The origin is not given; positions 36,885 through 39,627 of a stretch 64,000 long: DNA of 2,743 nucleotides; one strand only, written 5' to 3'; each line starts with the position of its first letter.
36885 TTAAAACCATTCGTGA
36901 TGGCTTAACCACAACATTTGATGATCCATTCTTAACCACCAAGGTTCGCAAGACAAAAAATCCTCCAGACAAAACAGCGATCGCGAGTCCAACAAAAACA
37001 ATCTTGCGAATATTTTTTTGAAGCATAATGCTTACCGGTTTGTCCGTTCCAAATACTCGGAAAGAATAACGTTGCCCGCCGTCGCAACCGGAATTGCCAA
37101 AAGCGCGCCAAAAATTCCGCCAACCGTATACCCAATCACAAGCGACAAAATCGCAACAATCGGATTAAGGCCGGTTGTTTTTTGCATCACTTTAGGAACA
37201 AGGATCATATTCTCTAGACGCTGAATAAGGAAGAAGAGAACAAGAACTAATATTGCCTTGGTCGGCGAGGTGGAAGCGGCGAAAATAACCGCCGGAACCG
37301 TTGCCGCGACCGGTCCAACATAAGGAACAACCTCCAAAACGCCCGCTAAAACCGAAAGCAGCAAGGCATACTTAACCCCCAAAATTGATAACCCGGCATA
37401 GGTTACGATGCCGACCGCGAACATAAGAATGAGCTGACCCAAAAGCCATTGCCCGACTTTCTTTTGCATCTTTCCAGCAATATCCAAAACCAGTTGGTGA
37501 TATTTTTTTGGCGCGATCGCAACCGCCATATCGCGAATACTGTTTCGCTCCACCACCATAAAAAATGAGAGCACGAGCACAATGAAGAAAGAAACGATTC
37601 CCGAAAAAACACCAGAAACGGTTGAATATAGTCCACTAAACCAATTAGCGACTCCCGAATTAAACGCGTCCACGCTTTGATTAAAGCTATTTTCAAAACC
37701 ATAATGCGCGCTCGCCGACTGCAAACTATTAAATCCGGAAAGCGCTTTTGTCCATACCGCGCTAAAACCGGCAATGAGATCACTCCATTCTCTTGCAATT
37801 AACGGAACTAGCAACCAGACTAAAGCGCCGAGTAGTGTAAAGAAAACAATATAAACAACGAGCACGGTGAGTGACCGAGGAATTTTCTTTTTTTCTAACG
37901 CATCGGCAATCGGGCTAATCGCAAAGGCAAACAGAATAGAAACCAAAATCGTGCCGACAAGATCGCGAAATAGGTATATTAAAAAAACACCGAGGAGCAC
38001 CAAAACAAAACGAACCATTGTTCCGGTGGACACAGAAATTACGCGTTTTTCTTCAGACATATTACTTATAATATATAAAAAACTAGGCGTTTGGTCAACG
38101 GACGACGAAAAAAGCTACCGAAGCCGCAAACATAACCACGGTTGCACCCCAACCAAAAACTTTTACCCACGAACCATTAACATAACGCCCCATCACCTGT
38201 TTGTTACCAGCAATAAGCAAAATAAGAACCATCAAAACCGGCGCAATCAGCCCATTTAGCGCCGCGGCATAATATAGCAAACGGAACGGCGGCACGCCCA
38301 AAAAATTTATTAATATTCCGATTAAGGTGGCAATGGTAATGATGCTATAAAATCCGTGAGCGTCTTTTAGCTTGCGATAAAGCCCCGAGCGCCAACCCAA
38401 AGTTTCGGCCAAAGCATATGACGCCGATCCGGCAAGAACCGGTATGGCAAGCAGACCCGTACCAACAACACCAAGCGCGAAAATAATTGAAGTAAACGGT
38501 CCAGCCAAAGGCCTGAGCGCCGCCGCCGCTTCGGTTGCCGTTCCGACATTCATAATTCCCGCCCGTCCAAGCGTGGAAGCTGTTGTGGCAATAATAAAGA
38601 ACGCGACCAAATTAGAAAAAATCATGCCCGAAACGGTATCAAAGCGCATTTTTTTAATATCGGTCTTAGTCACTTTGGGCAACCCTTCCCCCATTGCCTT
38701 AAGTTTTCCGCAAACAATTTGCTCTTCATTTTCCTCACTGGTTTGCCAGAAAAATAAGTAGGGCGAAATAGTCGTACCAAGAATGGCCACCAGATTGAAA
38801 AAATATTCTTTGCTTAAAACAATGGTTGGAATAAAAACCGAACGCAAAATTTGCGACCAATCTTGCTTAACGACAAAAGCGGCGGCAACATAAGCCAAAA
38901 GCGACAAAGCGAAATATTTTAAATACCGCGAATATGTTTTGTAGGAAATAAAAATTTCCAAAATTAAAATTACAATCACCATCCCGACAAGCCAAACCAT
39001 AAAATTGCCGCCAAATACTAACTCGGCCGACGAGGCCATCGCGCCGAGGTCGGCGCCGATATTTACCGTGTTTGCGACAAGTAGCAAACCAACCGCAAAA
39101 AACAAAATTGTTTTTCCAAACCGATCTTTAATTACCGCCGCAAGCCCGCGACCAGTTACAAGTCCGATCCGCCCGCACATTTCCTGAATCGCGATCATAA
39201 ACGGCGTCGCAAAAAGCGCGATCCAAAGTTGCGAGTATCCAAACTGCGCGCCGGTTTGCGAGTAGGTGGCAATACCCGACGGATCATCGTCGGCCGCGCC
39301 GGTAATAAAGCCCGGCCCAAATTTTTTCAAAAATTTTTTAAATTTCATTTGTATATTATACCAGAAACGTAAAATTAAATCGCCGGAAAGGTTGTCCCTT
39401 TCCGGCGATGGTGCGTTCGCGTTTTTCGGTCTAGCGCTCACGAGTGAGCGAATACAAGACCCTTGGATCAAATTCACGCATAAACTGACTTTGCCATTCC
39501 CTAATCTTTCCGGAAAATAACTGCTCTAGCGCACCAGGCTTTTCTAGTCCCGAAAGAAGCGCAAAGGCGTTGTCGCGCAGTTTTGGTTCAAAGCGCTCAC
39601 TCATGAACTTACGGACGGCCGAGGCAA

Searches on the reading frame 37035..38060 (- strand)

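Call 63: search_protein_families(library=pfam, proteins=[window:37035-38060:-], max_evalue=0.00001)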
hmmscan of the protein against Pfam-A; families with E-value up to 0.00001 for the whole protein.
window:37035-38060:- (342 aa): 1 family
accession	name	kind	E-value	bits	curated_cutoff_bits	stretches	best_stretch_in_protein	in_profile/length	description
PF01594.21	AI-2E_transport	-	2.3e-64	218.1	34.3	1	18-336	5-326/327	AI-2E family transporter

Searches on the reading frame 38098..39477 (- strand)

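Call 12: search_protein_families(library=pfam, proteins=[window:38098-39477:-], max_evalue=0.00001)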
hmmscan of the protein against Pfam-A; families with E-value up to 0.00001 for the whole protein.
window:38098-39477:- (460 aa): 1 family
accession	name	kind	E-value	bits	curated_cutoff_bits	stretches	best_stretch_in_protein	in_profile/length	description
PF01566.24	Nramp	-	1.6e-84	284.5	29.8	1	69-435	1-356/357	Natural resistance-associated macrophage protein-like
